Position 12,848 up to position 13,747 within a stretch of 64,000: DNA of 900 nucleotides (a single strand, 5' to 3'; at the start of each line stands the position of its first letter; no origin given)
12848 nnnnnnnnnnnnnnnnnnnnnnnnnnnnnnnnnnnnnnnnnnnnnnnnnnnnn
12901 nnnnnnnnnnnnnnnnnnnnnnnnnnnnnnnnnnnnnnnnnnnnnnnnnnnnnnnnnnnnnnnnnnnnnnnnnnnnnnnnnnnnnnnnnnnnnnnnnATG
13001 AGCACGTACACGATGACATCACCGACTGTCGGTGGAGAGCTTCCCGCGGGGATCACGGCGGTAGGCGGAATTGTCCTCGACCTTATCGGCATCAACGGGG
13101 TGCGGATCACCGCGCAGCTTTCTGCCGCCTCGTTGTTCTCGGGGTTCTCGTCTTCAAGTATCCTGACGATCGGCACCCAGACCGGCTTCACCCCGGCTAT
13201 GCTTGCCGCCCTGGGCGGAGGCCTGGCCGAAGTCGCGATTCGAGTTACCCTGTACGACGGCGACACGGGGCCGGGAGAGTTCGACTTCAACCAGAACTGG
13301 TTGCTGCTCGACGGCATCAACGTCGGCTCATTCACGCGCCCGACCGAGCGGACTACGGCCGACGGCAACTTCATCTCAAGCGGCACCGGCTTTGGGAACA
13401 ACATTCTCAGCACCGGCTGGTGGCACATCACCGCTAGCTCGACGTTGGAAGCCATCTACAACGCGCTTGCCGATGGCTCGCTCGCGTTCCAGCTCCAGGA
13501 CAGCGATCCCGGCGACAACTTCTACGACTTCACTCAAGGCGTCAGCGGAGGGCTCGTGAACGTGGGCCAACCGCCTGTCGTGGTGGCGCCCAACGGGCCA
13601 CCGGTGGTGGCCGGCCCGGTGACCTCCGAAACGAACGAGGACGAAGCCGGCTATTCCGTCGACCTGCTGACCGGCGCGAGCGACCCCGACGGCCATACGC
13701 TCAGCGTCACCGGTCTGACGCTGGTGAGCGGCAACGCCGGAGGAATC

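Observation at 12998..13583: Uncharacterised ~195-aa N-terminal passenger domain on the RTX/cadherin protein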

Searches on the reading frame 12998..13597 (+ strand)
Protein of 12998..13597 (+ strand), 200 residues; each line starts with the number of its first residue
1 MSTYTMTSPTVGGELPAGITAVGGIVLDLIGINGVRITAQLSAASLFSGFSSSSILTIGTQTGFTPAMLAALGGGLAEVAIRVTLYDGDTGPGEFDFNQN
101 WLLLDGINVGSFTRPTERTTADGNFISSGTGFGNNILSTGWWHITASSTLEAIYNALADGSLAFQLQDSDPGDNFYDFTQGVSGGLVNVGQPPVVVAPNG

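Call 9: search_solved_structures(query=window:12998-13597:+, max_evalue=10)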
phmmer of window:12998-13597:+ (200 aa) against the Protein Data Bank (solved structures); distinct sequences matched with E-value up to 10: 0.

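Call 16: search_protein_representatives(protein=window:12998-13597:+)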
Query: 200 residues. Proteins with E-value up to 0.001 (for the whole library): 233; up to 1e-10: 187; up to 1e-30: 101. The best 150 are listed.
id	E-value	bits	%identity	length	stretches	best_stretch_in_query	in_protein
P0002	9.2e-87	306.2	72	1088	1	1-195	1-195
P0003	4.4e-69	248.5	66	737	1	2-194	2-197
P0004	4.1e-65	235.6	63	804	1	1-195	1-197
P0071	3.4e-57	209.7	56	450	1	1-196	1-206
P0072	1.3e-56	207.8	56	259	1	3-200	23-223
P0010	4.5e-56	206.1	59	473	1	1-195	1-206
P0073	6.2e-56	205.6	54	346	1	2-195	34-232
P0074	6.0e-55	202.4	55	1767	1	7-198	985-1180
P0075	1.1e-54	201.5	52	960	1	3-195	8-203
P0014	1.4e-52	194.7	54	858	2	2-195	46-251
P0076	1.4e-52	194.7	56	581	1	4-195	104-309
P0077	2.9e-52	193.6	53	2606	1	3-197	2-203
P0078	9.2e-52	192.0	54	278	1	5-198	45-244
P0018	1.7e-51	191.1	56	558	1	2-196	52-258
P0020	1.9e-51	191.0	56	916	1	2-194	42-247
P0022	1.3e-50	188.3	56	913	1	3-193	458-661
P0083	7.7e-49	182.5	50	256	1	2-198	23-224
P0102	1.5e-45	171.7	48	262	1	2-196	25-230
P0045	1.4e-43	165.3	51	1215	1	4-197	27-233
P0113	5.6e-43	163.3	47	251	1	3-198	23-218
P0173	4.5e-21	91.8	37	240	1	7-180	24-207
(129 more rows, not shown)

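Call 18: search_protein_families(library=ncbifam, proteins=[window:12998-13597:+, P0072, P0083, P0102, P0113, P0173], max_evalue=10)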
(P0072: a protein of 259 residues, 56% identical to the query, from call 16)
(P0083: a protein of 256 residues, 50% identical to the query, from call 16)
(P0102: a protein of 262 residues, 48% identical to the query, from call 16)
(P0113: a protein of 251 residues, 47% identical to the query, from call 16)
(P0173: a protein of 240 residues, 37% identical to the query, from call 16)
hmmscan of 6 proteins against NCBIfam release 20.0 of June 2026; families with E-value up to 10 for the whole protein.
window:12998-13597:+ (200 aa): 0 families

P0072 (259 aa): 12 families
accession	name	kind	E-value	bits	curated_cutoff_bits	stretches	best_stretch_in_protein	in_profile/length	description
NF035944.1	PEPxxWA-CTERM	domain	7.5e-16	57.7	35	1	225-248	1-24/24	PEPxxWA-CTERM sorting domain-containing protein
NF038126.1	PEP_CTERM_FxDxF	subfamily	2.7e-07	31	50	1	224-248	141-165/165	FxDxF family PEP-CTERM protein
NF038119.1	PEP_CTERM_MHFG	equivalog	4.2e-06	27.3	100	1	214-248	225-259/260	MHFG family PEP-CTERM protein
NF038129.1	PEP_NF038129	equivalog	9.2e-05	22.4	65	1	200-248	145-194/194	NF038129 family PEP-CTERM protein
NF038124.1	PEP_CTERM_TLD_A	exception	0.0005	19.7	100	1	224-248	210-234/235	PEP_CTERM-anchored TLD domain-containing protein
TIGR02595.1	PEP_CTERM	domain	0.00061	20.4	16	1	225-248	1-22/24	PEP-CTERM sorting domain-containing protein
NF033947.0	PEP-cistern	hypoth_equivalog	0.0013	18.5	60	1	204-247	152-195/195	cistern family PEP-CTERM protein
NF041927.1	Xrt_dep_XDP1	equivalog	0.0028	17.7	125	1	219-246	214-241/242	exosortase-dependent surface protein XDP1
NF038120.1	PEP_CTERM_QFxxD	subfamily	0.003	17.5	80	1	224-248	192-214/215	NF038120 family PEP-CTERM protein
NF038118.1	PEP_CTERM_CCXG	equivalog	0.0039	16.9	90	1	224-248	175-199/199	CCXG family PEP-CTERM protein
NF041538.1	PEP_EDSA_1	subfamily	0.004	16.9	100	1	224-248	283-307/307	EDSAP-1 family PEP-CTERM protein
TIGR04477.1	sorted_by_XrtN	equivalog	0.075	11.1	250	1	222-246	794-818/822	XrtN system VIT domain-containing protein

P0083 (256 aa): 8 families
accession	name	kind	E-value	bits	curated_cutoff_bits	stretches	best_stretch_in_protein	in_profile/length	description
TIGR03370.1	VPLPA-CTERM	domain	1.4e-09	37.8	25.35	1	230-253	1-24/25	VPLPA-CTERM sorting domain-containing protein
TIGR03901.2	MYXO-CTERM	domain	0.00036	20.8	20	1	231-253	14-33/34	MYXO-CTERM sorting domain-containing protein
NF038129.1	PEP_NF038129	equivalog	0.013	15.4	65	1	203-253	145-194/194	NF038129 family PEP-CTERM protein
NF038126.1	PEP_CTERM_FxDxF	subfamily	0.023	15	50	1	228-253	140-165/165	FxDxF family PEP-CTERM protein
NF058582.1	Microco_LAVTG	domain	0.036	14.2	27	1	232-253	13-34/34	LAVTG motif-containing sortase-dependent surface protein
NF041927.1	Xrt_dep_XDP1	equivalog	0.062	13.3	125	1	223-253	212-242/242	exosortase-dependent surface protein XDP1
NF038119.1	PEP_CTERM_MHFG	equivalog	0.087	13.1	100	1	222-253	228-259/260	MHFG family PEP-CTERM protein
NF010544.0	PRK13934.1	equivalog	0.094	11.8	325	1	122-146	84-108/266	stationary phase survival protein SurE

P0102 (262 aa): 8 families
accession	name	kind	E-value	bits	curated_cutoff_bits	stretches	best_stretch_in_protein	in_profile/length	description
NF033554.9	floc_PepA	equivalog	6e-05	23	80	1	128-255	128-259/261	flocculation-associated PEP-CTERM protein PepA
NF038125.1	PEP_CTERM_THxN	subfamily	0.00082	19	85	1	229-255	217-245/246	THxN family PEP-CTERM protein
NF041538.1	PEP_EDSA_1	subfamily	0.0039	16.9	100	1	229-255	280-306/307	EDSAP-1 family PEP-CTERM protein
NF038129.1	PEP_NF038129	equivalog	0.011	15.5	65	1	133-254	74-192/194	NF038129 family PEP-CTERM protein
NF041927.1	Xrt_dep_XDP1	equivalog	0.021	14.8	125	1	227-255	213-241/242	exosortase-dependent surface protein XDP1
NF012035.0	PRK15491.1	equivalog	0.036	13.3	362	1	107-143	211-249/374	replication factor A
NF038118.1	PEP_CTERM_CCXG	equivalog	0.067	12.8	90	1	217-255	160-198/199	CCXG family PEP-CTERM protein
TIGR02595.1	PEP_CTERM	domain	0.098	13.5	16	1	233-255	1-22/24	PEP-CTERM sorting domain-containing protein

P0113 (251 aa): 16 families
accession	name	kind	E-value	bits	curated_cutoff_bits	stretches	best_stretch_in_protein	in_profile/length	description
NF041538.1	PEP_EDSA_1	subfamily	4.4e-08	33.1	100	1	225-248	284-307/307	EDSAP-1 family PEP-CTERM protein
NF033554.9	floc_PepA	equivalog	5.8e-08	32.9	80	1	4-249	3-261/261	flocculation-associated PEP-CTERM protein PepA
NF038125.1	PEP_CTERM_THxN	subfamily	6.9e-07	29.1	85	1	223-248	222-246/246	THxN family PEP-CTERM protein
NF038129.1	PEP_NF038129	equivalog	2.1e-06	27.7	65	1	175-248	123-194/194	NF038129 family PEP-CTERM protein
NF041927.1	Xrt_dep_XDP1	equivalog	3.9e-06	27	125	1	219-248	213-242/242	exosortase-dependent surface protein XDP1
TIGR02595.1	PEP_CTERM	domain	2.2e-05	25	16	1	225-249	1-23/24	PEP-CTERM sorting domain-containing protein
TIGR03370.1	VPLPA-CTERM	domain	3.3e-05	23.8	25.35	1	225-249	1-25/25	VPLPA-CTERM sorting domain-containing protein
NF038120.1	PEP_CTERM_QFxxD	subfamily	0.00014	21.8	80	1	223-248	191-214/215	NF038120 family PEP-CTERM protein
NF038118.1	PEP_CTERM_CCXG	equivalog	0.00032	20.4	90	1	224-248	175-199/199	CCXG family PEP-CTERM protein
NF033947.0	PEP-cistern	hypoth_equivalog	0.00056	19.7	60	1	209-247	160-195/195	cistern family PEP-CTERM protein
NF038126.1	PEP_CTERM_FxDxF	subfamily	0.00064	20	50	1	221-248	141-165/165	FxDxF family PEP-CTERM protein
NF038124.1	PEP_CTERM_TLD_A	exception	0.00096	18.8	100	1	224-249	210-235/235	PEP_CTERM-anchored TLD domain-containing protein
NF038119.1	PEP_CTERM_MHFG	equivalog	0.0014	19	100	1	217-249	228-260/260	MHFG family PEP-CTERM protein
NF035944.1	PEPxxWA-CTERM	domain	0.013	15.4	35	1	225-248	1-24/24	PEPxxWA-CTERM sorting domain-containing protein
TIGR04174.1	IPTL_CTERM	subfamily_domain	0.032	14.6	20.5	1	228-249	6-27/27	IPTL-CTERM sorting domain-containing protein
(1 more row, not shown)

P0173 (240 aa): 0 families

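Call 19: search_protein_families(library=pfam, proteins=[window:12998-13597:+, P0072, P0083, P0102, P0113, P0173], max_evalue=10)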
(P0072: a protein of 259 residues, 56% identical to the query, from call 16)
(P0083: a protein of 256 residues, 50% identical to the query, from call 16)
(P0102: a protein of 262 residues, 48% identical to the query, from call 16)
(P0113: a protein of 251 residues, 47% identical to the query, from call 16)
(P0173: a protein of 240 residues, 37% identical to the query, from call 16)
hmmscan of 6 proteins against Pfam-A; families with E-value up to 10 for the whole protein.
window:12998-13597:+ (200 aa): 0 families

P0072 (259 aa): 3 families
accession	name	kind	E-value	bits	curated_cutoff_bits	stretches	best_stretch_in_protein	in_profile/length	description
PF07589.16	PEP-CTERM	-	5.2e-08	33.1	20.7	1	224-248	1-24/24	PEP-CTERM motif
PF18614.7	RNase_II_C_S1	-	0.025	14.9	26.6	0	86-118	21-56/59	RNase II-type exonuclease C-terminal S1 domain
PF09264.17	Sial-lect-inser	-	0.11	12.6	25.8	1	37-142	65-170/198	Vibrio cholerae sialidase, lectin insertion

P0083 (256 aa): 1 family
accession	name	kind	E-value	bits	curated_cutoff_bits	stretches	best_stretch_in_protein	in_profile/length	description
PF07589.16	PEP-CTERM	-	0.00084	19.8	20.7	1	229-253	1-24/24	PEP-CTERM motif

P0102 (262 aa): 1 family
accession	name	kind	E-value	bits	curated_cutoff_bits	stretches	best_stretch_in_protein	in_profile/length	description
PF07589.16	PEP-CTERM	-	0.028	15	20.7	1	232-254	1-23/24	PEP-CTERM motif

P0113 (251 aa): 2 families
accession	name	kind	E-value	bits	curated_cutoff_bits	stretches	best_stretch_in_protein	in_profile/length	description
PF07589.16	PEP-CTERM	-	1.8e-06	28.2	20.7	1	225-248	2-24/24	PEP-CTERM motif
PF01262.27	AlaDh_PNT_C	-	0.71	9.7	23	1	220-245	18-45/214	Alanine dehydrogenase/PNT, C-terminal domain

P0173 (240 aa): 1 family
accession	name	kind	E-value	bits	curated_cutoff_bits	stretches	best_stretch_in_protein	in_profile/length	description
PF18205.6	VPDSG-CTERM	-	3.6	8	25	1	222-238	10-26/26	VPDSG-CTERM motif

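Call 24: predict_structure(alignment_id=A1)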
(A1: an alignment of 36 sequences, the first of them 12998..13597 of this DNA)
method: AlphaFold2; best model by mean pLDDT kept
length: 200 residues; sequences in the alignment: 36
mean_pLDDT: 91.2   pTM: 0.88
mean pLDDT of the five models: 91.2, 91.1, 90.6, 89.5, 89.4
residues with pLDDT >= 90: 168; 70-90: 13; 50-70: 10; < 50: 9
segments of 3 or more residues with pLDDT < 50: 191-198
pLDDT, mean of each block of 10 residues (from residue 1): 95 94 97 96 96 97 94 97 94 77 98 95 94 93 98 97 97 94 74 45
secondary structure, 60 per line:
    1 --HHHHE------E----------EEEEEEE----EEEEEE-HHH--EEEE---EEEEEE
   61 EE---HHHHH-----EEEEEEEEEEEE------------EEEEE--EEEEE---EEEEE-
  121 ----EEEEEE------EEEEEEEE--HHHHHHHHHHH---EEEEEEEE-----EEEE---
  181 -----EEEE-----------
elements in order: H3-6 E25-31 E36-41 E48-51 E55-62 H66-70 E76-87 E100-104 E107-111 E115-119 E125-130 E137-144 H147-157 E161-168 E174-177 E186-189

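Call 27: fold_search(model_id=the predicted structure, library=pdb)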
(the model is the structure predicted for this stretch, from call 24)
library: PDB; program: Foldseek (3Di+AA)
matches with E <= 10: 481; with E <= 0.001: 0
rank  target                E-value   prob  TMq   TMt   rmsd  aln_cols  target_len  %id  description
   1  9h6g_B                2.6e-02  0.91  0.32  0.09   7.3       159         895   10  Inactive Bacteroides ovatus GH98 endoxylanase E361A in complex with arabino-xylooligosaccharide (released 2025-11-05)
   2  5eiy_B                3.3e-02  0.20  0.20  0.08  12.1       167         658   10  Bacterial cellulose synthase bound to a substrate analogue (released 2016-03-09)
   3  9gkg_D                6.5e-02  0.41  0.29  0.34  12.2       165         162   13  Crystal structure of UNC119 in complex with Squarunkin A (released 2025-01-15)
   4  6yf6_A                8.7e-02  0.44  0.28  0.37  12.4       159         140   13  EclA C-terminal domain; sugar-binding protein (released 2021-04-07)
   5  1x35_C                8.7e-02  0.08  0.16  0.15  16.4       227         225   10  Recombinant T=3 capsid of a site specific mutant of SeMV CP (released 2005-10-18)
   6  9h6g_A                9.2e-02  0.66  0.32  0.09   8.6       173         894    9  Inactive Bacteroides ovatus GH98 endoxylanase E361A in complex with arabino-xylooligosaccharide (released 2025-11-05)
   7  9gkg_C                9.2e-02  0.23  0.28  0.32  15.3       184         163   12  Crystal structure of UNC119 in complex with Squarunkin A (released 2025-01-15)
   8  7umo_F                9.8e-02  0.35  0.29  0.34  12.2       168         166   14  Structure of Unc119-inhibitor complex. (released 2023-07-26)
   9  2vzp_B                9.8e-02  0.13  0.20  0.27  12.5       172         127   11  Atomic Resolution Structure of the C-terminal CBM35 from Amycolatopsis orientalis exo-chitosanase CsxA (released 2009-01-13)
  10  7xio_B                1.0e-01  0.60  0.34  0.18   9.2       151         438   12  Crystal structure of TYR from Ralstonia (released 2023-04-19)
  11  9nem_E                1.0e-01  0.20  0.27  0.32  15.8       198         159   12  Structure of Unc119-Farnesylated peptide complex (released 2025-09-03)
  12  4xup_C                1.0e-01  0.10  0.21  0.24  16.1       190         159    8  Structure of the N-terminal CBM22-1-CBM22-2 tandem domain from Paenibacillus barcinonensis Xyn10C (released 2015-06-03)
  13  2zac_A                1.1e-01  0.12  0.21  0.19  15.5       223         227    8  Crystal Structure of Family 7 Alginate Lyase A1-II' Y284F in Complex with Product (MMG) (released 2008-05-27)
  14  1t6b_X                1.2e-01  0.11  0.19  0.07  14.2       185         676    7  Crystal structure of B. anthracis Protective Antigen complexed with human Anthrax toxin receptor (released 2004-07-20)
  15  7ok6_AAA              1.3e-01  0.28  0.23  0.26  12.9       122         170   15  Crystal structure of UNC119B in complex with LCK peptide (released 2021-06-09)
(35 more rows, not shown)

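Call 34: search_solved_structures(query=A1, max_evalue=10, show_alignments=2)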
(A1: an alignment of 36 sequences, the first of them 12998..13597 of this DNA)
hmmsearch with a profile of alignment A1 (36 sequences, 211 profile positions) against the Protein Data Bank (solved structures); distinct sequences matched with E-value up to 10: 1.
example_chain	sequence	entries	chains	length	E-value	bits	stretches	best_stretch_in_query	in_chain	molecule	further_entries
9rku_Ac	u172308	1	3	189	0.052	16.2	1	97-137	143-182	Baseplate protein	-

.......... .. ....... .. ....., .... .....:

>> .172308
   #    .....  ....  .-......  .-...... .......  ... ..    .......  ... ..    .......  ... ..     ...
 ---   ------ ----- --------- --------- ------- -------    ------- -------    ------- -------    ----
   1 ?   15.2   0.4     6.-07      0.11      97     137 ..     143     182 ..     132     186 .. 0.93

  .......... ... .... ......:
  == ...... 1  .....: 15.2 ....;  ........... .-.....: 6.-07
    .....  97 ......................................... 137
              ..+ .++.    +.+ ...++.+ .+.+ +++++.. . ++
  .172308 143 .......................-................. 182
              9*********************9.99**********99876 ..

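Call 37: find_related_loci(query=window:12998-13597:+, collection=genome_contigs, flank=8000)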
Query window:12998-13597:+ (200 aa) in genome_contigs; peptide patterns used: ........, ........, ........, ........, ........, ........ (x = any residue, [..] = any of these).
186 stretches matched a pattern; 42 encode a relative of the query (tblastn E <= 1e-3); 42 distinct loci.
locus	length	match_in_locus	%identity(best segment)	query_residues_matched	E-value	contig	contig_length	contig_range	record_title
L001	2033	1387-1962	61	2-193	1e-72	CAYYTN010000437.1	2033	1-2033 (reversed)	MAG TPA_asm: uncultured Chloroflexota bacterium isolate SRP200020_co5_47 genome assembly, contig: NODE_89952_length_2033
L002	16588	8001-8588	62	1-193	2e-66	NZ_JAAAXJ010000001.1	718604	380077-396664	Microvirga arsenatis strain SYSU G3D203 Scaffold1, whole genome shotgun sequence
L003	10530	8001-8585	57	4-196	9e-61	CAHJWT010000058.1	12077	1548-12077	Sphingomonadaceae bacterium isolate Lichen_MAGs_lobaria15 genome assembly, contig: NODE_6155_length_12077_cov_19.832417,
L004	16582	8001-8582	56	4-188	1e-59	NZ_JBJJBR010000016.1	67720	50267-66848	Roseococcus sp. DSY-14 NODE_16_length_67720_cov_54.278816, whole genome shotgun sequence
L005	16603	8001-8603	53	2-199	1e-57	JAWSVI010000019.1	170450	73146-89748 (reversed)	MAG: Desulfobacteraceae bacterium isolate PJM12_PCL_del1 B9PCLJ1_contig_98, whole genome shotgun sequence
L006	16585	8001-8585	53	4-195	9e-58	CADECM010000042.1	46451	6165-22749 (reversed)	MAG: uncultured beta proteobacterium isolate Betaproteobacteria sp. RBC024 genome assembly, contig: MAG024_42, whole gen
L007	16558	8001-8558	54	13-196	2e-56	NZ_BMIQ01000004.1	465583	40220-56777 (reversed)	Aureimonas endophytica strain CGMCC 1.15367 sequence04, whole genome shotgun sequence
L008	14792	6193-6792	53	5-198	2e-57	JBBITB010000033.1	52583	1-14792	MAG: Microcoleaceae cyanobacterium bin_387 isolate SIS170217_bin_387 NODE_106_length_52583_cov_29.550373, whole genome s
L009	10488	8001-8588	55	4-195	5e-61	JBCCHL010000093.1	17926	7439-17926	MAG: Pseudomonadota bacterium isolate P01_B01_bin.66 k141_851384_length_17926_cov_12.0000, whole genome shotgun sequence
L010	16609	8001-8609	49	2-199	4e-56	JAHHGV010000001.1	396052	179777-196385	MAG: Brasilonema angustatum HA4187-MV1 scaffold_20_c1, whole genome shotgun sequence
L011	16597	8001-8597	53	2-195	5e-56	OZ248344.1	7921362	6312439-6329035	MAG: Rivularia sp. (in: cyanobacteria) isolate 23fe80d2-2bef-4b14-a7c1-d0d5c20622be genome assembly, chromosome: 2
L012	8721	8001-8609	52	2-199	3e-55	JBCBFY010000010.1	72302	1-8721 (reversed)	MAG: Cyanobacteria bacterium J06614_10 NODE_10_length_72302_cov_9.759017, whole genome shotgun sequence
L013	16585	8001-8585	50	4-193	7e-54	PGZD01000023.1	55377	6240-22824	MAG: Gammaproteobacteria bacterium HGW-Gammaproteobacteria-3 bjp_ig2158_scaffold_342, whole genome shotgun sequence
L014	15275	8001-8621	49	6-198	5e-54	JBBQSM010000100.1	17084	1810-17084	MAG: Gemmatimonadales bacterium isolate Co_metawrap_1751 Cmw_1751_k141_26732761_length_17084_cov_11.9946, whole genome s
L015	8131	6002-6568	52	4-188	4e-53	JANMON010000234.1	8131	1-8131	MAG: Gemmatimonadaceae bacterium isolate OTE_58_metabat_158 OTE_58_k141_1842970, whole genome shotgun sequence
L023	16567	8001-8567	51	4-188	5e-51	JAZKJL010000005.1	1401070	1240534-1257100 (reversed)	MAG: Gemmatimonadota bacterium isolate ADI_DC_SW_02_SPN_11032020-bin111_1 DCSW02SPN_B111_1_000000000005, whole genome sh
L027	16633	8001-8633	45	2-199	2e-45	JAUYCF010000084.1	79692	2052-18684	MAG: Thiobacillus sp. isolate C20_maxbin.005 C20_k141_189255, whole genome shotgun sequence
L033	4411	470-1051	46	18-198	2e-44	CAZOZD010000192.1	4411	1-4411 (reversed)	MAG TPA_asm: uncultured Burkholderiales bacterium isolate binchicken_co209_113 genome assembly, contig: NODE_19065_lengt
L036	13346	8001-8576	45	18-196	8e-43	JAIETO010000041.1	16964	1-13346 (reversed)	MAG: Burkholderiaceae bacterium isolate time.spades.CONCOCT.2.5kb_003 c_000000000070, whole genome shotgun sequence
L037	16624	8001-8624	48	2-198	2e-42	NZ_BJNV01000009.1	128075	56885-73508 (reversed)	Zoogloea ramigera strain NBRC 15342 sequence009, whole genome shotgun sequence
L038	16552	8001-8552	48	18-188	6e-39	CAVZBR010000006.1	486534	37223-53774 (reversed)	MAG: uncultured Gammaproteobacteria bacterium isolate MFD01721.bin.1.74 genome assembly, contig: contig_37936, whole gen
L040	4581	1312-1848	45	18-191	1e-36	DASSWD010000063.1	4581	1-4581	MAG TPA_asm: Marinobacter sp. isolate SMAG_U613 k141_624378, whole genome shotgun sequence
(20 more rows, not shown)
